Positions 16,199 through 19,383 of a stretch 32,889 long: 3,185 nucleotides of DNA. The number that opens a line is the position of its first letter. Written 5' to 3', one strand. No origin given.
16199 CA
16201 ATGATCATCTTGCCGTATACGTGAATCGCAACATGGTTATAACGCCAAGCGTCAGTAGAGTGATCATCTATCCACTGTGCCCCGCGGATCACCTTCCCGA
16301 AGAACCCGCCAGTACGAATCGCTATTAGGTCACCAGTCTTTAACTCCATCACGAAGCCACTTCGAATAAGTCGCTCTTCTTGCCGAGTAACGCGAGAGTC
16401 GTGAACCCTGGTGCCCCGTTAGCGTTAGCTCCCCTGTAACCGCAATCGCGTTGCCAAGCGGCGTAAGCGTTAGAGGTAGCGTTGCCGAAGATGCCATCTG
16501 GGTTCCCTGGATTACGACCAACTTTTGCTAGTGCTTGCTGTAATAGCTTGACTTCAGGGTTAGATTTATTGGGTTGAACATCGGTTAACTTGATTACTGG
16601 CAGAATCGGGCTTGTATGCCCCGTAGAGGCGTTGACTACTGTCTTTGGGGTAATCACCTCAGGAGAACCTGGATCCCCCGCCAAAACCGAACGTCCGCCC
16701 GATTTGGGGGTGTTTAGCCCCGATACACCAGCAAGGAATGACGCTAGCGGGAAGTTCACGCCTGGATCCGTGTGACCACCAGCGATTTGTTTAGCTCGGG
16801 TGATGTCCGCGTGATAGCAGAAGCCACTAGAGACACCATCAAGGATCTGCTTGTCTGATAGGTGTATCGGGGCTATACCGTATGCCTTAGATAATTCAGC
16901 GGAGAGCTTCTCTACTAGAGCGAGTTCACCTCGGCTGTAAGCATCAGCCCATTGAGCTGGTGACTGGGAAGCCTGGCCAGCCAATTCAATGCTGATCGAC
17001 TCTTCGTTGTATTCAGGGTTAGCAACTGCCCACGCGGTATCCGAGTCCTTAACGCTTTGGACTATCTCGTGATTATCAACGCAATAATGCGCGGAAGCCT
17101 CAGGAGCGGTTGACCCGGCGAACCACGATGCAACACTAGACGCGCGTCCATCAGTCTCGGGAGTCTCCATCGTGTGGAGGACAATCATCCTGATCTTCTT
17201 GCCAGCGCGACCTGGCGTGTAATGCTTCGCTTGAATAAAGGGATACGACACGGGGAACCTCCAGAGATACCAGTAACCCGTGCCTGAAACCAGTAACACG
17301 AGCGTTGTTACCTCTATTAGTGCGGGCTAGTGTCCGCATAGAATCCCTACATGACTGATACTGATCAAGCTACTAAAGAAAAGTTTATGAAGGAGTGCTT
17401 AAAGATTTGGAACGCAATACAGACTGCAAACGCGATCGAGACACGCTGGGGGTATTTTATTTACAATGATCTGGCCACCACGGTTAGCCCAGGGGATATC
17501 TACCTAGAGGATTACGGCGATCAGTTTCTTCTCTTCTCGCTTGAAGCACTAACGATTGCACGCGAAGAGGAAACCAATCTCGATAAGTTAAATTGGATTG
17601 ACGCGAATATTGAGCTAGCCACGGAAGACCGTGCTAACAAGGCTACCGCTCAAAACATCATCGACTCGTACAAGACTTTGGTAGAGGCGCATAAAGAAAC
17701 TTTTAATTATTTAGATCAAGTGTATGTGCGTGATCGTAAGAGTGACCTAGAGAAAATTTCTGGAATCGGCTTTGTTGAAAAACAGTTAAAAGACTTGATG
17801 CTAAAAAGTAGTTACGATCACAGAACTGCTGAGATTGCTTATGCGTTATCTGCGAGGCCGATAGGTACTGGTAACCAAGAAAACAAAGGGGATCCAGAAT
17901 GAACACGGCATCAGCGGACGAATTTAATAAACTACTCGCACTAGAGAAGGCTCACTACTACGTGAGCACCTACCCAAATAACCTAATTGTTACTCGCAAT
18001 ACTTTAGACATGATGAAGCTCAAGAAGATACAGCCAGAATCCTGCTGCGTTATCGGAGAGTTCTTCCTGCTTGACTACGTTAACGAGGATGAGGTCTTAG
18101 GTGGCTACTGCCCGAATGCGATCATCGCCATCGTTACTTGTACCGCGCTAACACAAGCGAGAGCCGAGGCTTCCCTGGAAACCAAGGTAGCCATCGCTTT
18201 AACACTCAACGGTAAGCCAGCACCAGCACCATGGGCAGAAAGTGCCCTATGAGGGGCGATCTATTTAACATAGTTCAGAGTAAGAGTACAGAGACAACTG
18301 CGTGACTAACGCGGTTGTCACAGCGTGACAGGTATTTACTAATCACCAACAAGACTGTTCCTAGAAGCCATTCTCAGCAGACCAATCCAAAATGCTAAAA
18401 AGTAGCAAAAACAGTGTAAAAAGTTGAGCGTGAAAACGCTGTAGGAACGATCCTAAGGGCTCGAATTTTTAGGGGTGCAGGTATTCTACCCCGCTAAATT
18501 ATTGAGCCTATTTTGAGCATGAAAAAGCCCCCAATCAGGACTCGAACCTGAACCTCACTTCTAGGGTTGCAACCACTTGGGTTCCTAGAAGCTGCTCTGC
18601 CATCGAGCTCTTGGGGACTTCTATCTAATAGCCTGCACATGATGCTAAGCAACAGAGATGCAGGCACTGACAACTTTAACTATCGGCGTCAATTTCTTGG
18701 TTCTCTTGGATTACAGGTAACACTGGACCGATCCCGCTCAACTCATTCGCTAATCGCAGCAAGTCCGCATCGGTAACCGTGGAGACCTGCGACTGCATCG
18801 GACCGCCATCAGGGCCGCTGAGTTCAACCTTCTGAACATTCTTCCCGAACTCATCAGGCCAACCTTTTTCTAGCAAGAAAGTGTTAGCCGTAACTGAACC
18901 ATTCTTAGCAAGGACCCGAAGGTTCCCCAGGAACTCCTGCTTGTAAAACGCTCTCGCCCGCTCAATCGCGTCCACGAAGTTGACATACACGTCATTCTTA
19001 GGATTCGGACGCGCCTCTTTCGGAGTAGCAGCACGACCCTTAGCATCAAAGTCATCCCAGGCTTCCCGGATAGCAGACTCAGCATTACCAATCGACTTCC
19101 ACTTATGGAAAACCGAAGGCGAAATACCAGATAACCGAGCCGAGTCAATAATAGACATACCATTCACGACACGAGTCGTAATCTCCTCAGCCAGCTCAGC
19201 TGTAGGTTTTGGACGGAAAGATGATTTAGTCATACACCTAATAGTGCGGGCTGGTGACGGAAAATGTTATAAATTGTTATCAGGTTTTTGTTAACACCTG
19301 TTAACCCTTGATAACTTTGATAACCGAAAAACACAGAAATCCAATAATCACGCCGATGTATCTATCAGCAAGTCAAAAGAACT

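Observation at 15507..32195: A sigma-28-type -10 element (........) recurs upstream of early genes, the sigma operon, the terL operon and the tRNA-like gene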

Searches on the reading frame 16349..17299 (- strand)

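Call 56: search_protein_families(library=pfam, proteins=[window:16349-17299:-], max_evalue=0.01)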
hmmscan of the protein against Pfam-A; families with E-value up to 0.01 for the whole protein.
window:16349-17299:- (316 aa): 2 families
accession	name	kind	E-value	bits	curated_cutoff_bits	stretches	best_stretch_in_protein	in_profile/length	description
PF01510.30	Amidase_2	-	1.8e-17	64.3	26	1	33-180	2-130/131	N-acetylmuramoyl-L-alanine amidase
PF01471.23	PG_binding_1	-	1.1e-09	38.7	23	1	247-305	2-57/57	Putative peptidoglycan binding domain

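Call 57: search_protein_families(library=phrogs, proteins=[window:16349-17299:-], max_evalue=0.001)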
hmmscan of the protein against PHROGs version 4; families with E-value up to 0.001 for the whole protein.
window:16349-17299:- (316 aa): 24 families
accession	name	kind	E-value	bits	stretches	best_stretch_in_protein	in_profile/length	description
phrog_1493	-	lysis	2.2e-28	100.5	1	30-308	28-308/394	endolysin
phrog_12609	-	lysis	1.2e-26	94.9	1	30-194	17-181/264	endolysin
phrog_670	-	lysis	4.4e-25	89.6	1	26-199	103-257/596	endolysin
phrog_19265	-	unknown function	2.7e-19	70.9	1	23-144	11-122/293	-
phrog_14048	-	lysis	4.1e-17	63.8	1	19-137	11-124/305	endolysin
phrog_2998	-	lysis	7.2e-16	59.7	1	22-192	131-295/485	endolysin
phrog_833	-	lysis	1.6e-12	48.7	1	27-143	21-130/294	endolysin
phrog_1794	-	lysis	2.2e-12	48.1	1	20-144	39-164/336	amidase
phrog_17214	-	lysis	7.5e-12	46.5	1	240-307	244-314/322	endolysin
phrog_16428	-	lysis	1.7e-11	44.5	1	16-286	244-502/520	endolysin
phrog_2338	-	lysis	2.7e-11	44.4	1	22-179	13-151/346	endolysin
phrog_700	-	lysis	1.2e-10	42.4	1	19-192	195-364/491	endolysin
phrog_880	-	lysis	1.5e-10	42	1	32-307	189-433/435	endolysin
phrog_7698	-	lysis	2.4e-10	41.7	1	23-143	13-124/316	endolysin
phrog_9611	-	lysis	1e-09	39.4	1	21-145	7-133/246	endolysin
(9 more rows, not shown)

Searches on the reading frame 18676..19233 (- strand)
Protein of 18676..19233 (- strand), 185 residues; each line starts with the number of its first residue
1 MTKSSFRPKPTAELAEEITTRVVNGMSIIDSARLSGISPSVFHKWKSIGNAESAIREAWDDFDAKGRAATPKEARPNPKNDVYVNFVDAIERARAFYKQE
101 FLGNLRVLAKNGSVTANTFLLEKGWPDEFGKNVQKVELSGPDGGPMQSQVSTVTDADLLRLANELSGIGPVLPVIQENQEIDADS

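Call 6: search_protein_families(library=pfam, proteins=[window:18676-19233:-], max_evalue=0.01)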
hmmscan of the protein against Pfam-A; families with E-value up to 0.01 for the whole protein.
window:18676-19233:- (185 aa): 0 families

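Call 8: search_protein_families(library=phrogs, proteins=[window:18676-19233:-], max_evalue=0.001)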
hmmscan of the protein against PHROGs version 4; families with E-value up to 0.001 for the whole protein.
window:18676-19233:- (185 aa): 2 families
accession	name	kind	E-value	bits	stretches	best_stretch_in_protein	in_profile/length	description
phrog_4102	-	head and packaging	4.1e-18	67.1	1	9-152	14-132/166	terminase small subunit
phrog_309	-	head and packaging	0.0003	21.9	1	16-164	147-287/319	terminase small subunit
